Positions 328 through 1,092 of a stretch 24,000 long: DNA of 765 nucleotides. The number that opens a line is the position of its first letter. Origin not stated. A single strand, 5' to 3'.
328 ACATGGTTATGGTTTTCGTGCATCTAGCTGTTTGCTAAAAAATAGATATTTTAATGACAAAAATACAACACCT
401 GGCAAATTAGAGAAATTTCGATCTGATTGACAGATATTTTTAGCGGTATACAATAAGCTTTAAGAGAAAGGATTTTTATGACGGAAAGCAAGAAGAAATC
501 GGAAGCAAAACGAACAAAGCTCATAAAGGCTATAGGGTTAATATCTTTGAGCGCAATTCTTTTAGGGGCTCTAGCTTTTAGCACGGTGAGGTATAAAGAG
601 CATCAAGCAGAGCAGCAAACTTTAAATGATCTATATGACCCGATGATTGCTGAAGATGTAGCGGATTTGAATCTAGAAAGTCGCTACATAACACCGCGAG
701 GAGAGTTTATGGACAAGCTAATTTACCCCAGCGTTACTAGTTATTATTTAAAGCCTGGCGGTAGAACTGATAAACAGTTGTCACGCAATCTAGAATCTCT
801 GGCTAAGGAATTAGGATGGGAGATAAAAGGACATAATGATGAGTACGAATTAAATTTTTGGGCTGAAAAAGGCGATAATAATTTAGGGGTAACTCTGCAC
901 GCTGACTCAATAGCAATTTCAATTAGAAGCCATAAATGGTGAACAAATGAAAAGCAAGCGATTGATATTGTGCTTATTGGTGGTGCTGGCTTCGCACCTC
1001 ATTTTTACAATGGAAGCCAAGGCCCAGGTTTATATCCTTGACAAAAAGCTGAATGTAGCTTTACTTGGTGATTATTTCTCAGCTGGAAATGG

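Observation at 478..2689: Small anchored partner proteins: conserved membrane anchor, fast-diverging ectodomain (candidate lipase immunity/inhibitor or Lif-type foldase)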

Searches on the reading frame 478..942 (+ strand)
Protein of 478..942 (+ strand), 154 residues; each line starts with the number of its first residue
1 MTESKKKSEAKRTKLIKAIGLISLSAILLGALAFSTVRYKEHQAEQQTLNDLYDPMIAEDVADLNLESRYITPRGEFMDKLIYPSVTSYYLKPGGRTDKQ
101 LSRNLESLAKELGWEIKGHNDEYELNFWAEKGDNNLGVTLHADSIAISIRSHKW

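Call 6: search_protein_families(library=pfam, proteins=[window:478-942:+], max_evalue=1)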
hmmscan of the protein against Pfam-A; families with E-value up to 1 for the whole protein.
window:478-942:+ (154 aa): 0 families

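Call 7: search_protein_families(library=ncbifam, proteins=[window:478-942:+], max_evalue=1)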
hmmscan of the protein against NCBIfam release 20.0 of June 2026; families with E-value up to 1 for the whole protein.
window:478-942:+ (154 aa): 1 family
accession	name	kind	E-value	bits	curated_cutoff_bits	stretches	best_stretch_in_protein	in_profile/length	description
NF033583.1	staphy_B_SbnC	exception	0.099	10.9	700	1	38-74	3-39/584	staphyloferrin B biosynthesis protein SbnC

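Call 18: predict_structure(alignment_id=A1)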
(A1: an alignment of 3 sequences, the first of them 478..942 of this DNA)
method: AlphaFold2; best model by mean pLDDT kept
length: 154 residues; sequences in the alignment: 3
mean_pLDDT: 68.3   pTM: 0.52
mean pLDDT of the five models: 68.3, 67.8, 67.5, 65.6, 65.0
residues with pLDDT >= 90: 0; 70-90: 74; 50-70: 73; < 50: 7
segments of 3 or more residues with pLDDT < 50: none
pLDDT, mean of each block of 10 residues (from residue 1): 57 55 58 58 58 53 72 65 76 76 81 83 71 84 81 61
secondary structure, 60 per line:
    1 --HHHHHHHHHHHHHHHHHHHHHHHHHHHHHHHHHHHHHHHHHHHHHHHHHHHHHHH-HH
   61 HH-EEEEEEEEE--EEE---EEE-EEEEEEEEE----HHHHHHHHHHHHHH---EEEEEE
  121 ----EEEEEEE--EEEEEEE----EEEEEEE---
elements in order: H3-57 H59-62 E64-72 E75-77 E81-83 E85-93 H98-111 E115-120 E125-131 E134-140 E145-151

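Call 33: find_related_loci(query=A4, collection=genome_contigs, flank=6000)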
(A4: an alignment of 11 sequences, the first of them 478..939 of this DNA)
Query A4 (154 aa) in genome_contigs; peptide patterns used: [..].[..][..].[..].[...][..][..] (x = any residue, [..] = any of these).
42 stretches matched a pattern; 1 encode a relative of the query (tblastn E <= 1e-3); 1 distinct loci.
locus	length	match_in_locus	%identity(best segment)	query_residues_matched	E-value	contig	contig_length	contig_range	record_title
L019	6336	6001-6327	36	5-116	4e-16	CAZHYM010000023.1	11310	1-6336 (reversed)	MAG TPA_asm: uncultured Candidatus Saccharibacteria bacterium isolate SRP192927_co1_1106 genome assembly, contig: NODE_1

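Call 36: search_solved_structures(query=A4, max_evalue=10)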
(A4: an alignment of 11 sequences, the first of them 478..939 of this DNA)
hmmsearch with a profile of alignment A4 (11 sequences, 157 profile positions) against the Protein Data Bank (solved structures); distinct sequences matched with E-value up to 10: 6.
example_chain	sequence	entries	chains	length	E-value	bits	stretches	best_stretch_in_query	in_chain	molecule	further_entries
1wgu_A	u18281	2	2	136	0.31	13.8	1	101-143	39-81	amyloid beta (A4) precursor protein-binding, family B, member 2 | Amyloid beta A4 precursor protein-binding family B member 2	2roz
2yt0_A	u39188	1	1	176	0.43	13.4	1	101-143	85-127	Amyloid beta A4 protein and Amyloid beta A4 precursor protein-binding family B member 2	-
2yt1_A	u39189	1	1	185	0.48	13.2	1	101-143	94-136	Amyloid beta A4 protein and Amyloid beta A4 precursor protein-binding family B member 2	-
2ysz_A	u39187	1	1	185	0.49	13.2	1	101-143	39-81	Amyloid beta A4 precursor protein-binding family B member 2 and Amyloid beta A4 protein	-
3g3q_A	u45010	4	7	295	0.61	12.9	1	75-120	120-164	Vacuolar transporter chaperone 4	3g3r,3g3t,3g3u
9umg_D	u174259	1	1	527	1.3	11.8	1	75-120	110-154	Vacuolar transporter chaperone complex subunit 4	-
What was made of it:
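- On Tli immunity proteins (T6SS Tle partners): A profile search of PDB sequences found nothing better than E = 0.31 (call 36).
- Tried and rejected: A PDB sequence-profile search found nothing (call 36).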

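Call 42: predict_structure(alignment_id=A4)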
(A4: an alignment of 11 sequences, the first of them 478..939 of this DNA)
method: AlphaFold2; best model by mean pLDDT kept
length: 154 residues; sequences in the alignment: 11
mean_pLDDT: 88.8   pTM: 0.75
mean pLDDT of the five models: 88.8, 88.6, 88.3, 88.2, 88.1
residues with pLDDT >= 90: 98; 70-90: 41; 50-70: 13; < 50: 2
segments of 3 or more residues with pLDDT < 50: none
pLDDT, mean of each block of 10 residues (from residue 1): 54 68 84 87 95 96 94 91 97 92 97 95 89 97 96 87
secondary structure, 60 per line:
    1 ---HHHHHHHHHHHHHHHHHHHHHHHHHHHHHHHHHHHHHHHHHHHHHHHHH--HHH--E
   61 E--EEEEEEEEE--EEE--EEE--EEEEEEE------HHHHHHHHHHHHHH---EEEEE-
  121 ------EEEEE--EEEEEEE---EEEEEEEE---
elements in order: H4-52 E64-72 E75-77 E80-82 E85-91 H98-111 E115-119 E127-131 E134-140 E144-151
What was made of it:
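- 478..942 (+): Partner paralog 1 (154 aa): Lys-rich tail, one TM helix, juxtamembrane motif and an alpha+beta ectodomain. It has no Cys pair. The AF2 model has pLDDT 88.8 (call 42).
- On Lif lipase-specific foldase (PF03280): The AF2 model (pLDDT 88.8) has a ~95-aa ectodomain with seven beta-strands and one helix (call 42).
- Closest known: Lif lipase-specific foldases. Different: The ectodomain is ~95 aa and alpha+beta, not ~300 aa and all-alpha (call 42).
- Tried and rejected: The first AF2 model, built from three sequences, was poor (pLDDT 68, call 18) and was replaced by the 11-sequence model (call 42).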

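Call 46: fold_search(model_id=the predicted structure, library=pdb)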
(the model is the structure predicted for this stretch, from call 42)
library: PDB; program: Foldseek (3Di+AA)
matches with E <= 10: 727; with E <= 0.001: 0
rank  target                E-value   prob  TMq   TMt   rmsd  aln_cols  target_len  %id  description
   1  2jpi_MODEL_1_A        4.5e-02  0.98  0.30  0.44   3.5        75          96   19  NMR structure of PA4090 from Pseudomonas aeruginosa (released 2007-10-16)
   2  6mrs                  5.3e-02  0.96  0.29  0.50   9.5       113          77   12  De novo designed protein Peak6 (released 2019-06-12)
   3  9drl_B                7.0e-02  0.96  0.28  0.12   4.2        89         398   16  Cryo-EM structure of the T33-549 tetrahedral cage (released 2025-08-06)
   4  6td9_B                7.4e-02  0.98  0.41  0.27   7.9       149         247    5  X-ray structure of mature PA1624 from Pseudomonas aeruginosa PAO1 (released 2019-12-04)
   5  2x8k_A                9.9e-02  0.30  0.20  0.14  10.1       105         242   10  Crystal Structure of SPP1 Dit (gp 19.1) Protein, a Paradigm of Hub Adsorption Apparatus in Gram-positive Infecting Pha (released 2010-09-15)
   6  9m6x_M                9.9e-02  0.25  0.21  0.24  12.2       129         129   10  Cryo-EM structure of bacteriophage NF5 neck (released 2025-12-17)
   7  7mwr_A                1.1e-01  0.94  0.28  0.22   4.2        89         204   16  Structure of De Novo designed beta sheet heterodimer LHD101A53/B4 (released 2022-01-19)
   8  9xzy                  1.2e-01  0.97  0.33  0.03   3.8        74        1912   19  DEPDC5 dimer (tandem DEPDC5) focused map (released 2026-02-11)
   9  6td9_A                1.2e-01  0.84  0.33  0.22   9.0       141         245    6  X-ray structure of mature PA1624 from Pseudomonas aeruginosa PAO1 (released 2019-12-04)
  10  9khy_A                1.2e-01  0.23  0.21  0.26  11.8       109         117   11  Terminator and trunk structure of Escherichia phage Mu (released 2025-02-12)
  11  9dd4_A                1.3e-01  0.77  0.29  0.35  10.9       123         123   12  Crystal Structure of Designed facilitated dissociation target LHD101An1: LHD101A with an N-terminal extension (released 2025-08-20)
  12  9dcz_D                1.3e-01  0.77  0.30  0.36  10.7       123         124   13  Designed allosteric facilitated dissociation switch AS1 in complex state TH with methylated lysines, crystal #1 (released 2025-08-20)
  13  6ck0_A                1.3e-01  0.44  0.26  0.22   9.6       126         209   13  Crystal Structure of Biotin Acetyl Coenzyme A Carboxylase Synthetase from Helicobacter pylori with bound Biotinylated  (released 2018-04-04)
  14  7sbd_C                1.6e-01  0.38  0.25  0.29  12.6       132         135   11  Murine Fab/IgE in complex with profilin from Hevea brasieliensis (Hev b 8) (released 2022-08-10)
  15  9ki1_4                1.6e-01  0.21  0.21  0.26  11.9       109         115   11  Baseplate structure of Escherichia phage Mu (released 2025-02-12)
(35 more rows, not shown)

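Call 49: search_protein_families(library=pfam, alignment_id=A4, max_evalue=5)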
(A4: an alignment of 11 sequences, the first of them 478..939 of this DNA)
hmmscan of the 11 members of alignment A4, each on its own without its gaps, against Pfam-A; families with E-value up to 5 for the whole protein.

A. member 1, window:478-939:+ (154 aa): 0 families

B. families by the number of members that match (of 11 scanned): 10 families
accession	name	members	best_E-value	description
PF05147.19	LANC_like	4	0.064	Lanthionine synthetase C-like protein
PF17816.7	PDZ_4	2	0.048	PDZ domain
PF04547.17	Anoctamin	2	0.12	Calcium-activated chloride channel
PF05739.25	SNARE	1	0.021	SNARE domain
PF11193.13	DUF2812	1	0.094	Protein of unknown function (DUF2812)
PF12663.12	DUF3788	1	0.2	Protein of unknown function (DUF3788)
PF16787.10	NDC10_II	1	0.21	Centromere DNA-binding protein complex CBF3 subunit, domain 2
PF06781.17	CrgA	1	0.26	Cell division protein CrgA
PF01496.24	V_ATPase_I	1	0.29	V-type ATPase 116kDa subunit family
PF12801.12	Fer4_5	1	0.67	4Fe-4S binding domain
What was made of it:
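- Closest known: Lif lipase-specific foldases. Different: No sequence match (calls 6, 49).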

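Call 52: fold_search(model_id=the predicted structure, library=viral)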
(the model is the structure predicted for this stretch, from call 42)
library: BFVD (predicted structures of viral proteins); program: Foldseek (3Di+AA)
matches with E <= 10: 932; with E <= 0.001: 0
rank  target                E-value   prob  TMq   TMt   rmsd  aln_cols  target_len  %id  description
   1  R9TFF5                7.6e-03  1.00  0.37  0.46   8.1       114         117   16  Uncharacterized protein [Vibrio phage nt-1]
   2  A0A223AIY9            9.5e-03  1.00  0.34  0.47   2.8        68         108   18  Uncharacterized protein [Acidovorax phage ACP17]
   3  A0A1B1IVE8            1.1e-02  0.93  0.29  0.29   7.1       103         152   17  (no name in the UniProt tables at hand)
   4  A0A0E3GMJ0            1.1e-02  1.00  0.40  0.59   5.6       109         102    6  Uncharacterized protein [Enterobacteria phage JenP1]
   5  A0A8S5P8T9            2.0e-02  0.80  0.27  0.32   7.8       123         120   15  DUF3168 domain-containing protein [Siphoviridae sp. ctPat53]
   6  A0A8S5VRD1            2.2e-02  0.99  0.26  0.35   6.1        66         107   14  (no name in the UniProt tables at hand)
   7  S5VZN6                2.2e-02  0.96  0.35  0.26   7.0       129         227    7  Uncharacterized protein [Pseudomonas phage PaBG]
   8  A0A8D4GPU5            2.2e-02  0.85  0.30  0.27  12.0       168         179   13  (no name in the UniProt tables at hand)
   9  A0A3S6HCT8            2.8e-02  1.00  0.34  0.18   3.5        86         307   14  (no name in the UniProt tables at hand)
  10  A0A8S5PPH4            3.1e-02  0.63  0.24  0.31   8.4       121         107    9  Tail component [Siphoviridae sp. ct8NQ14]
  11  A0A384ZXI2            3.5e-02  0.99  0.30  0.40   5.8        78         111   13  Uncharacterized protein [Dickeya phage vB_DsoM_JA29]
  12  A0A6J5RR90            3.9e-02  0.97  0.34  0.28  10.3       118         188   11  Lipoprotein [uncultured Caudovirales phage]
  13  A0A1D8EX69            4.1e-02  0.84  0.32  0.40   9.1       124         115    8  Uncharacterized protein [Campylobacter phage vB_CjeM_Los1]
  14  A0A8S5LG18            4.4e-02  0.57  0.22  0.25  10.7        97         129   12  Uncharacterized protein [Myoviridae sp. ctHP32]
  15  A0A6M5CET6            4.6e-02  0.30  0.20  0.22  13.5       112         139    8  Tail fiber protein [Vibrio phage Vc1]
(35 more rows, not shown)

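Call 55: find_encoding_contigs(protein=window:478-942:+, flank=10000, max_places=10)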
Protein window:478-942:+ (154 aa): 18 contigs read that carry it; 10 places shown.
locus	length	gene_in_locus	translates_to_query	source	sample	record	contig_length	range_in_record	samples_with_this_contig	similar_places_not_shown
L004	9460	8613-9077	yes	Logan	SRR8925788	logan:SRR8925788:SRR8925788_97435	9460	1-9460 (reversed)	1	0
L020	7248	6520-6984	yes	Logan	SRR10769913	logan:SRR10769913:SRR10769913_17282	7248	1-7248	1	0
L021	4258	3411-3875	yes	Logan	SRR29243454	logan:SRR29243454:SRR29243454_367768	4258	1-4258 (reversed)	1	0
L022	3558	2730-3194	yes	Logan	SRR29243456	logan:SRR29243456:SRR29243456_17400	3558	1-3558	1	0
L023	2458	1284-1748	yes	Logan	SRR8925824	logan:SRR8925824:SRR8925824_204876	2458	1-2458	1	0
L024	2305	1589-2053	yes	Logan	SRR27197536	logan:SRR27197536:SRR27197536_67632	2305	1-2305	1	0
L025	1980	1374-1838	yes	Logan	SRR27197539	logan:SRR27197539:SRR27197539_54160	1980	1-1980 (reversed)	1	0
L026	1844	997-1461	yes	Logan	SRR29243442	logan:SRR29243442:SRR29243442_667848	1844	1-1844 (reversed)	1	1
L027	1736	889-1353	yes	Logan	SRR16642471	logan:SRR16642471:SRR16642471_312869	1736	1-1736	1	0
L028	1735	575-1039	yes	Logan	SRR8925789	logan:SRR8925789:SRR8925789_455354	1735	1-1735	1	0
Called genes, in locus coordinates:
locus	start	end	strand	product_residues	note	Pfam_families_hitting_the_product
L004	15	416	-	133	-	-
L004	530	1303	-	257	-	PF01145:Band_7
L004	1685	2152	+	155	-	-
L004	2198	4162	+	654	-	PF00657:Lipase_GDSL, PF13472:Lipase_GDSL_2 (faint), PF02412:TSP_3 (faint)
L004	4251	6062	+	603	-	PF00664:ABC_membrane (weak), PF00005:ABC_tran, PF02463:SMC_N (weak), PF13304:AAA_21 (faint)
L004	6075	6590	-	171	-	PF06496:DUF1097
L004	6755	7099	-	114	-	PF06545:AllG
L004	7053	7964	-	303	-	PF06545:AllG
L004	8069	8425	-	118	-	PF27530:HMA_AllF_N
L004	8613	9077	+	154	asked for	-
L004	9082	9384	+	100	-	-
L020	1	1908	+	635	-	?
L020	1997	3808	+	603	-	PF00664:ABC_membrane (weak), PF09818:ABC_ATPase (faint), PF00005:ABC_tran, PF02463:SMC_N (faint), PF13304:AAA_21 (faint)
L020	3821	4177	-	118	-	PF06496:DUF1097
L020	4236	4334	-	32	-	-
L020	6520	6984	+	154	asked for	-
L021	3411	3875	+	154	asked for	-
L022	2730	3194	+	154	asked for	-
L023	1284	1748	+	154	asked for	-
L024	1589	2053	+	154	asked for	-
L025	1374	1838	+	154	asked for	-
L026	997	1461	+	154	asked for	-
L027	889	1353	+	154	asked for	-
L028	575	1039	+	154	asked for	-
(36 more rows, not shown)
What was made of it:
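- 478..942 (+): The identical protein occurs on 18 contigs (call 55).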

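Call 64: find_homologous_proteins(query=A6, max_evalue=0.1)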
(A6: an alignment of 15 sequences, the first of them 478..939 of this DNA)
Query A6 (15 sequences) (154 aa, profile of the alignment): 5 proteins with E <= 0.1 among 8000 candidates.
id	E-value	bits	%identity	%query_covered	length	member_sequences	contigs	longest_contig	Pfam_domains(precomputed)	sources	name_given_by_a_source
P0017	1.3e-42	163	100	100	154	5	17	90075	-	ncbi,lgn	-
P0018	2.2e-32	130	36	27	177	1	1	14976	-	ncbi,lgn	-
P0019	1.8e-30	124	44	6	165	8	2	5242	-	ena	-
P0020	2.0e-23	101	24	51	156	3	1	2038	-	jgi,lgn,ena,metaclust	metaclust:\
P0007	1.7e-15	75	99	47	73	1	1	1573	-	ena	-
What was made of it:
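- Tried and rejected: The last word-indexed protein search, using the 15-sequence profile, was swamped by low-complexity Lys/TM words and added only two sequences (call 64).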

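Call 75: search_protein_families(library=pfam, proteins=[P0018, P0019, P0020], max_evalue=1)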
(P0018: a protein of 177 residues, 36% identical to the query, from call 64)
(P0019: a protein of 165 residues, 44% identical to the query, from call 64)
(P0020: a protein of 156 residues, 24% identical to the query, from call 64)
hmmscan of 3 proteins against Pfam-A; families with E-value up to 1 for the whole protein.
P0018 (177 aa): 1 family
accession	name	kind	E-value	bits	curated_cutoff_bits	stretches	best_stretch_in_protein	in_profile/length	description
PF10960.13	Holin_BhlA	-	0.022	15.1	22.6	1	34-67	25-60/70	BhlA holin family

P0019 (165 aa): 0 families

P0020 (156 aa): 0 families
